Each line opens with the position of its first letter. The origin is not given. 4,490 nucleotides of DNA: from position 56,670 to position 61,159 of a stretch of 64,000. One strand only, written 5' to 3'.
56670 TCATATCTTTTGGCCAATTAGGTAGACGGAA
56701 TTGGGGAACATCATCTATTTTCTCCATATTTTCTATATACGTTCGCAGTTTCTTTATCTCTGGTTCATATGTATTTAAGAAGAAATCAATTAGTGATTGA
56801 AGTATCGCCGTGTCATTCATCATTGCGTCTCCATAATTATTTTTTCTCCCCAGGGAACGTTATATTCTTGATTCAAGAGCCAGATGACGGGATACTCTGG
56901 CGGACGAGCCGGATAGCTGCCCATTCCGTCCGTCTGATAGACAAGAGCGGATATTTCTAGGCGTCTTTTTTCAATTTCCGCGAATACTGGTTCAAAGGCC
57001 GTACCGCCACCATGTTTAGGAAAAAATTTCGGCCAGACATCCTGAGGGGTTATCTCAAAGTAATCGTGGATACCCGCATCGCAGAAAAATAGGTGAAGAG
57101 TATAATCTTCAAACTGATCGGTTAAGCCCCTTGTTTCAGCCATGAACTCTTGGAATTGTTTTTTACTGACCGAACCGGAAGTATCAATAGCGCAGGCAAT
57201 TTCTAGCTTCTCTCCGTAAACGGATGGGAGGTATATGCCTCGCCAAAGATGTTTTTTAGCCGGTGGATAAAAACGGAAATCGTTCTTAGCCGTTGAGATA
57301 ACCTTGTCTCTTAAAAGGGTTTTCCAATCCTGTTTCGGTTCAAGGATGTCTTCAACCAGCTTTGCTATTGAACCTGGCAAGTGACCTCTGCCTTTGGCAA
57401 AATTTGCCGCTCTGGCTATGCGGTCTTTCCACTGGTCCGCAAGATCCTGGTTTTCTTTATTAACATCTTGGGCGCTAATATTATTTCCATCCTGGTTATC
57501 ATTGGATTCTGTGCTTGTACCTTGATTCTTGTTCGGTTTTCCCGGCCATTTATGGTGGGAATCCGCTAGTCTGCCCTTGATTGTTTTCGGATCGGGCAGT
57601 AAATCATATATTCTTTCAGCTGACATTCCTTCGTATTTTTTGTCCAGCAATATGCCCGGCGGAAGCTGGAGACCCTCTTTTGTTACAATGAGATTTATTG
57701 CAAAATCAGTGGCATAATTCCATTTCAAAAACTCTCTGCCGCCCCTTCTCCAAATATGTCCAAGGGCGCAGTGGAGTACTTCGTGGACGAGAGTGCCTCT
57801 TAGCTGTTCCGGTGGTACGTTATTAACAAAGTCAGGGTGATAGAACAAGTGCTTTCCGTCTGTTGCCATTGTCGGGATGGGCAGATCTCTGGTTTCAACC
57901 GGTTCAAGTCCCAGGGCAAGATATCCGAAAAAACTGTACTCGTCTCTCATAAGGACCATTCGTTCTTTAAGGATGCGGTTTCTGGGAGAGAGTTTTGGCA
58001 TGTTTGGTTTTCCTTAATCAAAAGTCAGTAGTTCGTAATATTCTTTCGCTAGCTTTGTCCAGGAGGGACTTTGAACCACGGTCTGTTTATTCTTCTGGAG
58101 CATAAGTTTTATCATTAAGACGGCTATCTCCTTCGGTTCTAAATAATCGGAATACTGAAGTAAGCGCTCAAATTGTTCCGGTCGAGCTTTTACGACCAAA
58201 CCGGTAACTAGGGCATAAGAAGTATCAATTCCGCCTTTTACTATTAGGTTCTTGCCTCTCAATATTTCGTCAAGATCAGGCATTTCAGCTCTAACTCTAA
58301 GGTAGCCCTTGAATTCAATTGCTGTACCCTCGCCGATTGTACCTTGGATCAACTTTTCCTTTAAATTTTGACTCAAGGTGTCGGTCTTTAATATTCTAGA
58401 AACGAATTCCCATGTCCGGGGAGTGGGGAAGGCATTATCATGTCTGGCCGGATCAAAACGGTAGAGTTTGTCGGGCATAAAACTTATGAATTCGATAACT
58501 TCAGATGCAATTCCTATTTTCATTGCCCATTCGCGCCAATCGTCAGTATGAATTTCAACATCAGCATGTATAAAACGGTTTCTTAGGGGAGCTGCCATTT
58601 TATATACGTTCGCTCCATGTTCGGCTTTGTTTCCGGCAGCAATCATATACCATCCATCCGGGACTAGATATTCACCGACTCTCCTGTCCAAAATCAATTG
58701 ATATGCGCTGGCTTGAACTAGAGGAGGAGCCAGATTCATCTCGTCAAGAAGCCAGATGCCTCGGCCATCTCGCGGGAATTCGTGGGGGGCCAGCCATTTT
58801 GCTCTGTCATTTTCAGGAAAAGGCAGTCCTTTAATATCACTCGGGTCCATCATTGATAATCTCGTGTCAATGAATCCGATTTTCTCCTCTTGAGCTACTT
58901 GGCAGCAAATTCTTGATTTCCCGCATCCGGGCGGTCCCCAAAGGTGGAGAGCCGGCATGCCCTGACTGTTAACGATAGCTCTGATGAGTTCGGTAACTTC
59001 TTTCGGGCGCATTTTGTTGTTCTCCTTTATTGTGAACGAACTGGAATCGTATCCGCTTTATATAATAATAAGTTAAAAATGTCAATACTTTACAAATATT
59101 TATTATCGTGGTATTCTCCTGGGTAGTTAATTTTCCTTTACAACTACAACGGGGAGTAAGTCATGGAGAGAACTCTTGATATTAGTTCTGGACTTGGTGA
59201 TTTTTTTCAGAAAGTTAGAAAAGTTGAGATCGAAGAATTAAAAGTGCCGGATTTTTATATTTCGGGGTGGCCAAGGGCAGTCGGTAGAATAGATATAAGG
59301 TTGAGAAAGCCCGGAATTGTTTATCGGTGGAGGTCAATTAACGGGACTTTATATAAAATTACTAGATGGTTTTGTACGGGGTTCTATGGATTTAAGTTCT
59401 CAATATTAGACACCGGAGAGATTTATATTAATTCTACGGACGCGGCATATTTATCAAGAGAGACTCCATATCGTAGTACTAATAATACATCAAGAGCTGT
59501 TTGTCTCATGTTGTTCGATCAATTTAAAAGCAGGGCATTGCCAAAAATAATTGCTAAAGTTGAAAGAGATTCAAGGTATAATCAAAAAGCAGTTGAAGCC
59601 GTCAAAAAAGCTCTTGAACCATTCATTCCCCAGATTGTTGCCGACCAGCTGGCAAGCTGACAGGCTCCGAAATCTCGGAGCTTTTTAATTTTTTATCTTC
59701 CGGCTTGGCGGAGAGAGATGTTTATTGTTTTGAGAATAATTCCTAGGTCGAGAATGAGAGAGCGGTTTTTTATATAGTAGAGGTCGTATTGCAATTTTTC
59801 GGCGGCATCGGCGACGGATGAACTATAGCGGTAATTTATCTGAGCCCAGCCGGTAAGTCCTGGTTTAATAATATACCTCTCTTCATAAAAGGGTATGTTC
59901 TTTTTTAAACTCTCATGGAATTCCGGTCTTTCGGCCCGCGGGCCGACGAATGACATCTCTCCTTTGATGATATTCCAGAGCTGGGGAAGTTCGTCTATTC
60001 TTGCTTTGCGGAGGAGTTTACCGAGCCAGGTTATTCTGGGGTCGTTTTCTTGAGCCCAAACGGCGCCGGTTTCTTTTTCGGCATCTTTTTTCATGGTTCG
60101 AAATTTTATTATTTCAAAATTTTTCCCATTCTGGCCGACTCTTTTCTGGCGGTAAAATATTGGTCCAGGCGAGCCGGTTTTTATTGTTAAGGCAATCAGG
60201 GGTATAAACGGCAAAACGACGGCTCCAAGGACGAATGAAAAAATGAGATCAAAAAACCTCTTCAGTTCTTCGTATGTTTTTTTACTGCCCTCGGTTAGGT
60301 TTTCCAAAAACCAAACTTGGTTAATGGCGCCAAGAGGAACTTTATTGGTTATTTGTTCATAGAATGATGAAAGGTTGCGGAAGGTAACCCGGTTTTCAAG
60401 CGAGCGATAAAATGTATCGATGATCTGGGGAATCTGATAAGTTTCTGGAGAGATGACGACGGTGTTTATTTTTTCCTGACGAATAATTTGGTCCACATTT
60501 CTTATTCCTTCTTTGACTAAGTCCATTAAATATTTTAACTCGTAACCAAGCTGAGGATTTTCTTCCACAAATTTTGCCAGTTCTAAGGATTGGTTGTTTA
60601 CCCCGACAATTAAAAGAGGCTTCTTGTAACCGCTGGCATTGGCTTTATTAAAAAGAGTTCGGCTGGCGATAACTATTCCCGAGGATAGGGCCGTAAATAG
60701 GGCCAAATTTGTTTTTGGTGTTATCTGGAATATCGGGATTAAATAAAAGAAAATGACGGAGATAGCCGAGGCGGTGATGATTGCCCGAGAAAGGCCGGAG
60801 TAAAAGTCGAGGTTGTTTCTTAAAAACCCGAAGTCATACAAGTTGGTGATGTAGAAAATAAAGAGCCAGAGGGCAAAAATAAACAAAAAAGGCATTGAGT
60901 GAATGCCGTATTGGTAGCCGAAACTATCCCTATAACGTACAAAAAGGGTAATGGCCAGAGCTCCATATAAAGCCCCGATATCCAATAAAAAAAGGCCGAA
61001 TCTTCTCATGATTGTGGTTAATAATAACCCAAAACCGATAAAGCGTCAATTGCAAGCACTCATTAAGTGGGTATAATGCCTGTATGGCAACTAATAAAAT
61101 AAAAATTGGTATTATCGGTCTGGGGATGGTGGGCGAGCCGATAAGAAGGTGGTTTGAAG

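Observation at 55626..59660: MoxR-like AAA+ ATPase plus vWA/HExxH-peptidase pair flanked by three paralogs of an unknown family (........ C-terminus)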

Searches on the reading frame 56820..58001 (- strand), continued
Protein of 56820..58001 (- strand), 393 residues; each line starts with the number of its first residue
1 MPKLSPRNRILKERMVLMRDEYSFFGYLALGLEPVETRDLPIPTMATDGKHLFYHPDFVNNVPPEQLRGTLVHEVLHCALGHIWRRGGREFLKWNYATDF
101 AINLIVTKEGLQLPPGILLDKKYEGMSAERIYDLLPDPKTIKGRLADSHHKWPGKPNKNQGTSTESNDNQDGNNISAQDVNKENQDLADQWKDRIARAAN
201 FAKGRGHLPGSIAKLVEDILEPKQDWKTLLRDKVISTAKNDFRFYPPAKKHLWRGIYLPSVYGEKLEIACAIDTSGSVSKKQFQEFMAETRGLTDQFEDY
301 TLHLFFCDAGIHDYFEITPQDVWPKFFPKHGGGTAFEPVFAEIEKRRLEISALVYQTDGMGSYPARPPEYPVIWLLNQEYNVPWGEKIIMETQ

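Call 90: search_solved_structures(query=A6, max_evalue=1)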
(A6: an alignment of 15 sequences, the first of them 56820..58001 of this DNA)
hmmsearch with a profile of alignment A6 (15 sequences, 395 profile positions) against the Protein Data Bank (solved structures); distinct sequences matched with E-value up to 1: 23.
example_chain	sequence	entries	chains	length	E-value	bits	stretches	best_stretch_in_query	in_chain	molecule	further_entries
1n3y_A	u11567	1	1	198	0.0036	19.6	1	267-320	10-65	Integrin alpha-X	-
4qhf_A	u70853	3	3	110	0.02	17.1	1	34-80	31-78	Uncharacterized protein MJ1213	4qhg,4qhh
4qhj_A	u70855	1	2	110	0.02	17.1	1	34-80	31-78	Uncharacterized protein MJ1213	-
9hll_A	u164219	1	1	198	0.025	16.8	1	267-307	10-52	Integrin alpha-M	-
4qhi_A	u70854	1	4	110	0.028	16.6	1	34-80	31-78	Uncharacterized protein MJ1213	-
6rhv_C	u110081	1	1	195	0.03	16.5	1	267-307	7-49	Integrin alpha-M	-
3k6s_A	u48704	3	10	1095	0.049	15.8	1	267-320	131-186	Integrin alpha-X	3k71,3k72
4neh_A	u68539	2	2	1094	0.049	15.8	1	267-320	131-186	Integrin alpha-X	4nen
5es4_A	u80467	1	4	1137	0.05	15.8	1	267-320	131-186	Integrin alpha-X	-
3c37_A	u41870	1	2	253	0.28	13.3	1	33-86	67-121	Peptidase, M48 family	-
7o4h_A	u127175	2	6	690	0.45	12.6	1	145-259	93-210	cGMP-gated cation channel alpha-1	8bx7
9das_A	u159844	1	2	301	0.63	12.2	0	264-345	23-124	Flagellin hook IN motif family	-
1n9z_A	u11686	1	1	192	0.66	12.1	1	265-313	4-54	Integrin alpha-M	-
1m1u_A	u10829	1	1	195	0.78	11.9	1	265-313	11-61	Integrin alpha-M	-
1ido_A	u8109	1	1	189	0.79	11.8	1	265-313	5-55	INTEGRIN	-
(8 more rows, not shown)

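Call 98: search_protein_families(library=pfam, proteins=[L027:10662-11213:+], max_evalue=0.01)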
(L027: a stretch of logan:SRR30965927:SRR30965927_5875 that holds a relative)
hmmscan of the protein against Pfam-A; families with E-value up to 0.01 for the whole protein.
L027:10662-11213:+ (183 aa): 0 families

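Call 103: find_related_loci(query=A6, collection=viral_contigs, flank=6000)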
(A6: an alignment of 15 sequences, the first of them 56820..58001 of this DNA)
Query A6 (393 aa) in viral_contigs; peptide patterns used: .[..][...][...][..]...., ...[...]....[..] (x = any residue, [..] = any of these).
600 stretches matched a pattern (row limit reached: there are more); 581 encode a relative of the query (tblastn E <= 1e-3); the best 80 are kept; 80 distinct loci.
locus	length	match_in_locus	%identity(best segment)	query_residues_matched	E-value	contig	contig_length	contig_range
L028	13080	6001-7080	44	9-388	7e-93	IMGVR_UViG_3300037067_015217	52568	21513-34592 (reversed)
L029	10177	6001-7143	38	9-389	9e-75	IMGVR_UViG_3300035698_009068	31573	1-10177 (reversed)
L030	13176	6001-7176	36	7-388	3e-73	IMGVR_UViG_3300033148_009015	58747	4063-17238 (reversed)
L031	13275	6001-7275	35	4-391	6e-72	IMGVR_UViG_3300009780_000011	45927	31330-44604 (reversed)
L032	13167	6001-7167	35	4-393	3e-71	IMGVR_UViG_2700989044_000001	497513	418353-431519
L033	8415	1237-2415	37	8-393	2e-71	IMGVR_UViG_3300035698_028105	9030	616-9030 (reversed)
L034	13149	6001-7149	38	10-392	6e-71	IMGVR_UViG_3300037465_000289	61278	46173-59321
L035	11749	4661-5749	39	11-390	2e-70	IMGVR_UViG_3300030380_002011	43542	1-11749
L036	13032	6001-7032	39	43-391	7e-69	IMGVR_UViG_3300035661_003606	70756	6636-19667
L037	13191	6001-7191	36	9-391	1e-68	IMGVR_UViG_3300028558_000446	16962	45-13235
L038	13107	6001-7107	37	8-391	6e-69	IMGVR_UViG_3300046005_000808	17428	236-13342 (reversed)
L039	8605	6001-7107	37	8-391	6e-69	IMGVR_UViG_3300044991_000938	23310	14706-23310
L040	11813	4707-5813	37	8-391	6e-69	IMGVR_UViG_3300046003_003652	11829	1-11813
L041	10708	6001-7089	33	9-392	2e-67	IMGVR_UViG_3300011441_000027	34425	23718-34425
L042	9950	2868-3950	39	11-390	6e-69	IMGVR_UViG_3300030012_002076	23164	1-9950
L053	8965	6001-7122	38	22-388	1e-62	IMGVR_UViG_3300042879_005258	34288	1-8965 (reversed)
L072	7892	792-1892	33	9-392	5e-58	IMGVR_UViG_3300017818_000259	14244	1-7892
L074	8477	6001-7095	33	9-391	3e-57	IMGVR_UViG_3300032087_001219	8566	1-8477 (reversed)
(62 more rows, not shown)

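Call 107: search_protein_families(library=phrogs, proteins=[L041:5117-5986:+, L035:3985-4650:+, L072:2213-2869:+, L074:7962-8477:+, L053:7192-7815:+], max_evalue=0.001)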
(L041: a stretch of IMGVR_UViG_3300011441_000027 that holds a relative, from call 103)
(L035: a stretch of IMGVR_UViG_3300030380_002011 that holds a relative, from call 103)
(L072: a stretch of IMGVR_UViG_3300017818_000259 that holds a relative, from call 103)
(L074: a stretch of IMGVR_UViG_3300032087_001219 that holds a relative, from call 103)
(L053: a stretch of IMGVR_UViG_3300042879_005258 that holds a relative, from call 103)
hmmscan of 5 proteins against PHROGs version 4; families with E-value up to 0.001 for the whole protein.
L041:5117-5986:+ (289 aa): 0 families

L035:3985-4650:+ (221 aa): 0 families

L072:2213-2869:+ (218 aa): 1 family
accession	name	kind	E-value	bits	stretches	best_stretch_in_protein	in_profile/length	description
phrog_1965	-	unknown function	2.8e-06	29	1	3-184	2-183/208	-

L074:7962-8477:+ (172 aa): 0 families

L053:7192-7815:+ (207 aa): 1 family
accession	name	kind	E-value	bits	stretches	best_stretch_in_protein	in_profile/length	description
phrog_5162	-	unknown function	3.3e-25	89.8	1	8-204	8-195/201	-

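Call 108: search_protein_families(library=pfam, proteins=[L041:5117-5986:+, L035:3985-4650:+, L072:2213-2869:+, L074:7962-8477:+, L053:7192-7815:+], max_evalue=0.01)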
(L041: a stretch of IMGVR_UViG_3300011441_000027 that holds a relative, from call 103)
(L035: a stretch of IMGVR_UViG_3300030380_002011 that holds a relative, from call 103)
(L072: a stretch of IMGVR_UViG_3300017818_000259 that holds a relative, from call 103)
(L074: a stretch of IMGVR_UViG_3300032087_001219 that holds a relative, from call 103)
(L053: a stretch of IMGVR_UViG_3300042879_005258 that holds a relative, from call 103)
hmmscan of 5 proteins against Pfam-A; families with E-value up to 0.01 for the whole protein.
L041:5117-5986:+ (289 aa): 0 families

L035:3985-4650:+ (221 aa): 1 family
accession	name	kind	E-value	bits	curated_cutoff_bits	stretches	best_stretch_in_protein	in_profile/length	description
PF18757.6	Nmad5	-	0.0012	19.4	27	1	68-181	80-187/206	Nucleotide modification associated domain 5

L072:2213-2869:+ (218 aa): 1 family
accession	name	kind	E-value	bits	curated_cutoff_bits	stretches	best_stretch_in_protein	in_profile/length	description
PF18757.6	Nmad5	-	3.9e-05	24.2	27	1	4-186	1-188/206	Nucleotide modification associated domain 5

L074:7962-8477:+ (172 aa): 0 families

L053:7192-7815:+ (207 aa): 0 families

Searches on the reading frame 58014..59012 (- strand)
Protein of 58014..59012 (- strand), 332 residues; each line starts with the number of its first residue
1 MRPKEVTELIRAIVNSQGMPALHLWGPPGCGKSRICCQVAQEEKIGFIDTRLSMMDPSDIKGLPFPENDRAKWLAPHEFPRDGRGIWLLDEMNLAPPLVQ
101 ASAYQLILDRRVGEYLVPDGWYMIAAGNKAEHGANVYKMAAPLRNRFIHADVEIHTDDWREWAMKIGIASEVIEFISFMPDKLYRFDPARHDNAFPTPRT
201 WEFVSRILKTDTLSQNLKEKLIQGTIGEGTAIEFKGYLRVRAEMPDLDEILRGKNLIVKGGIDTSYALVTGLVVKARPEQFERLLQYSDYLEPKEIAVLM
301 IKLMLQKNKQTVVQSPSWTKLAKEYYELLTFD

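Call 3: search_protein_families(library=pfam, proteins=[window:58014-59012:-], max_evalue=0.1)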
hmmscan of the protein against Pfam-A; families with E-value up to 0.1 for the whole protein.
window:58014-59012:- (332 aa): 6 families
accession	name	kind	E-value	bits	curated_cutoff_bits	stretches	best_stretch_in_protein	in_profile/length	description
PF07728.20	AAA_5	-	0.0013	19.1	22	1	24-147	4-139/139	AAA domain (dynein-related subfamily)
PF00004.35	AAA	-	0.0015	19.4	21.2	1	24-56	3-35/131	ATPase family associated with various cellular activities (AAA)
PF13191.12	AAA_16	-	0.0066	17.4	32.6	1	5-41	8-46/167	AAA ATPase domain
PF01443.25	Viral_helicase1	-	0.021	15.1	21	1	26-97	5-73/228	Viral superfamily 1 RNA helicase core domain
PF07726.17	AAA_3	-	0.024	15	27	1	25-147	5-129/131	ATPase family associated with various cellular activities (AAA)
PF24883.2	NPHP3_N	-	0.083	13.5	24.8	0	17-42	20-45/164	Nephrocystin 3, N-terminal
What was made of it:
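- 58014..59012 (-): AAA+ ATPase (332 aa), N4 gp24-like, Midasin/MoxR-like (AAA_5 type). Pfam AAA_5 1.3e-3, below cut-off (call 3).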

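Call 5: search_protein_families(library=padloc, proteins=[window:58014-59012:-], max_evalue=0.1)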
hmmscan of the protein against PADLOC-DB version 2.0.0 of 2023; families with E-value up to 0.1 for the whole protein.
window:58014-59012:- (332 aa): 2 families
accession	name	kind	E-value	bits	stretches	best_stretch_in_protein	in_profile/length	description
PDLC03838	DolB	-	0.00082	16.7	1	11-106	157-252/375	-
PDLC02196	IetA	-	0.0022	15.5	1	19-52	122-155/374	-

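Call 6: search_protein_families(library=phrogs, proteins=[window:58014-59012:-], max_evalue=0.1)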
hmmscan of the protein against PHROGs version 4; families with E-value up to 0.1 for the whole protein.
window:58014-59012:- (332 aa): 6 families
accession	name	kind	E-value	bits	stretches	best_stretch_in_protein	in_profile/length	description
phrog_1297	-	other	2.6e-93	313.9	1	1-329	9-353/356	ATPase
phrog_16335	-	other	3.4e-27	96.3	1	9-164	18-179/267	ATPase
phrog_21479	-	unknown function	2.8e-08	34.6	1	3-60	12-67/68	-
phrog_249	-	moron, auxiliary metabolic gene and host takeover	1.6e-06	28.7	1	8-111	116-220/380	porphyrin biosynthesis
phrog_168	-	DNA, RNA and nucleotide metabolism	0.0027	18.4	1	3-149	26-153/314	clamp loader of DNA polymerase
phrog_16448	-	other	0.0037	16.6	1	17-157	448-594/680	ATPase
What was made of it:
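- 58014..59012 (-): phrog_1297 E 2.6e-93 (call 6).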

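Call 7: search_protein_families(library=ncbifam, proteins=[window:58014-59012:-], max_evalue=0.1)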
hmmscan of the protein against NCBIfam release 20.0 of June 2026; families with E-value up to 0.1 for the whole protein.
window:58014-59012:- (332 aa): 6 families
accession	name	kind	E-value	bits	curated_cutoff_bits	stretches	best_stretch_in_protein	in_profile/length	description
TIGR01313.1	therm_gnt_kin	subfamily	0.0048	16.7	113.75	1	24-75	3-57/164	gluconokinase, GntK/IdnK-type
NF042959.1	IteA_antiphage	equivalog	0.0073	15.5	510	1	19-52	125-158/367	anti-phage ATPase IteA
NF002988.0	PRK03731.1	equivalog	0.025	14.3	161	1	21-56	4-39/174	shikimate kinase AroL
NF041006.2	cell_div_CdvC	equivalog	0.029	13.3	650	1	22-49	137-164/370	cell division protein CdvC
TIGR03420.1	DnaA_homol_Hda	equivalog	0.065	12.8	194.8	0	5-36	24-55/226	DnaA regulatory inactivator Hda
NF010004.0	PRK13477.1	equivalog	0.076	11.4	524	0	7-50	273-316/514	bifunctional pantoate--beta-alanine ligase/(d)CMP kinase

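Call 36: search_solved_structures(query=window:58014-59012:-, max_evalue=0.01)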
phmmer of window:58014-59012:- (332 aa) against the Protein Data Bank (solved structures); distinct sequences matched with E-value up to 0.01: 3.
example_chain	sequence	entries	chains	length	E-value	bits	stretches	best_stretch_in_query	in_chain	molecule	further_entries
7swl_A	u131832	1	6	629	0.00022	24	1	21-50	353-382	Rix7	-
7t3i_A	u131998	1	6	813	0.00038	23.2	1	21-50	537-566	Rix7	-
6mat_A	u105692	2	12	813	0.0004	23.2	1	21-50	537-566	Rix7 mutant | Rix7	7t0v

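Call 89: search_solved_structures(query=A5, max_evalue=0.1)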
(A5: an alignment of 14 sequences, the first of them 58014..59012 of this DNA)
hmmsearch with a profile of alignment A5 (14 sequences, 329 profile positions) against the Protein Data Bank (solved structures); distinct sequences matched with E-value up to 0.1: 158 (the best 60 are shown).
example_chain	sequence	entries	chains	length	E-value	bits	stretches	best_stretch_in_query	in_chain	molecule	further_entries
6or5_A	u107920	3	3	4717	1.6e-23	86.6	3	19-154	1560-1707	Midasin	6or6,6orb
6i27_A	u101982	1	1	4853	8.8e-19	71.1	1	3-154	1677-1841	Midasin,Midasin,Midasin,Midasin,Midasin,Midasin,Midasin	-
6i26_A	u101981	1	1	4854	8.8e-19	71.1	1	3-154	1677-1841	Midasin,Midasin,Midasin,Midasin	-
6hyp_A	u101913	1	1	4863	8.9e-19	71.1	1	3-154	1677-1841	Midasin,Midasin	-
5jcs_s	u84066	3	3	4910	9.2e-19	71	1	3-154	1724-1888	Midasin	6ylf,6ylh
9lgo_F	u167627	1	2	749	9e-06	28.3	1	21-97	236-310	ATPase family gene 2 protein homolog B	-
8rhn_O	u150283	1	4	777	1e-05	28.2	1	21-97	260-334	ATPase family gene 2 protein homolog B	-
7swl_A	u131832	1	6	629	2.4e-05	26.9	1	20-51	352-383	Rix7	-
7t3i_A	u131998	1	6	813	3.7e-05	26.3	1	20-51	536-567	Rix7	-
6mat_A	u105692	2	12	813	5e-05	25.9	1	20-51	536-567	Rix7 mutant | Rix7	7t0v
4bs1_B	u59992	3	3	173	5.8e-05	25.7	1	4-154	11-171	TRANSCRIPTIONAL REGULATOR (NTRC FAMILY) | TRANSCRIPTIONAL REGULATOR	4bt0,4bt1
5vc7_A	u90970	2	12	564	9.4e-05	25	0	23-97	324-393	VCP-like ATPase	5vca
9uiq_D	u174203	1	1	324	0.00011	24.7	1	4-103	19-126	Replication factor C subunit 4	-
8tw7_3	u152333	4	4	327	0.00011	24.7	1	4-105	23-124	Replication factor C subunit 3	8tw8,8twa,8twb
8fs3_C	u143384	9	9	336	0.00012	24.6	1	4-105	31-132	Replication factor C subunit 3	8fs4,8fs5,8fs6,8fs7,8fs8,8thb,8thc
2r44_A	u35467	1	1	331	0.0013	21.3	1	22-152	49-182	Uncharacterized protein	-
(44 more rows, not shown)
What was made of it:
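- Midasin is the best PDB relative of the ATPase profile and the integrin MIDAS is the best relative of the vWA part (calls 89, 90).
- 58014..59012 (-): The profile hits Midasin AAA modules at 1.6e-23, PDB 2r44 at 1.3e-3 and NorQ at 2.6e-3 (call 89).
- On MoxR-class AAA+ ATPases (Pfam AAA_3 / AAA_5): The profile hits PDB 2r44 at 1.3e-3 and NorQ at 2.6e-3, but Midasin AAA modules at 1.6e-23 (call 89).
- Closest known: Midasin/Rea1 with its MIDAS domain and UBL-domain substrates Rsa4/Ytm1. Same: The ATPase profile's best solved relatives are Midasin AAA modules (E 1.6e-23; single-module hits 8.8e-19, call 89).
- Closest known: Midasin/Rea1 with its MIDAS domain and UBL-domain substrates Rsa4/Ytm1. 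Different: Midasin is a single eukaryotic polypeptide of about 4,700-4,900 residues in the PDB entries matched (call 89).
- Closest known: Canonical MoxR-vWA chaperone pairs: NorQ/NorD, the MoxR-type rubisco activase pair. Different: Sequence similarity is weak (NorQ 2.6e-3, 2r44 1.3e-3, call 89).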

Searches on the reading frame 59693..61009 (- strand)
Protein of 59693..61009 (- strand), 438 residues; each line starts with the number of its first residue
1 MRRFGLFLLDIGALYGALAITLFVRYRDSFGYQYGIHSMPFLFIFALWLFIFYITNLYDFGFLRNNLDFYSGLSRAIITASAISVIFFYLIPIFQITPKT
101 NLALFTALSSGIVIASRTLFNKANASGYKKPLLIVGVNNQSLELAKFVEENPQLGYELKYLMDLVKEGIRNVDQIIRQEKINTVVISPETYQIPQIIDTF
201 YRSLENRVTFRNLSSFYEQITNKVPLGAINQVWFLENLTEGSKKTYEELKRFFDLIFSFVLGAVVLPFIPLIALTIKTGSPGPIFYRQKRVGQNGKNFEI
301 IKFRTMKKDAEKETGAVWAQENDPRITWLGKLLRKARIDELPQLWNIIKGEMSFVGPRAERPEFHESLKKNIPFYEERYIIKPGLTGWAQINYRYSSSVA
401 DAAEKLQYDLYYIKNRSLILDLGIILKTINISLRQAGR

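Call 3: search_protein_families(library=pfam, proteins=[window:59693-61009:-], max_evalue=0.1)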
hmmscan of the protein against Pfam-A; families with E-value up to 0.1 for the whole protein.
window:59693-61009:- (438 aa): 3 families
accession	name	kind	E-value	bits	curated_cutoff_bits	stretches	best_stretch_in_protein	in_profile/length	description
PF02397.22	Bac_transf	-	1.7e-67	226.9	27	1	250-432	1-177/179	Bacterial sugar transferase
PF13727.12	CoA_binding_3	-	0.0018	18.8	25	1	57-200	5-149/175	CoA-binding domain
PF25748.1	Herpes_ORF30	-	0.024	14.6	27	1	380-410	110-140/210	Ictalurid herpesvirus ORF30 protein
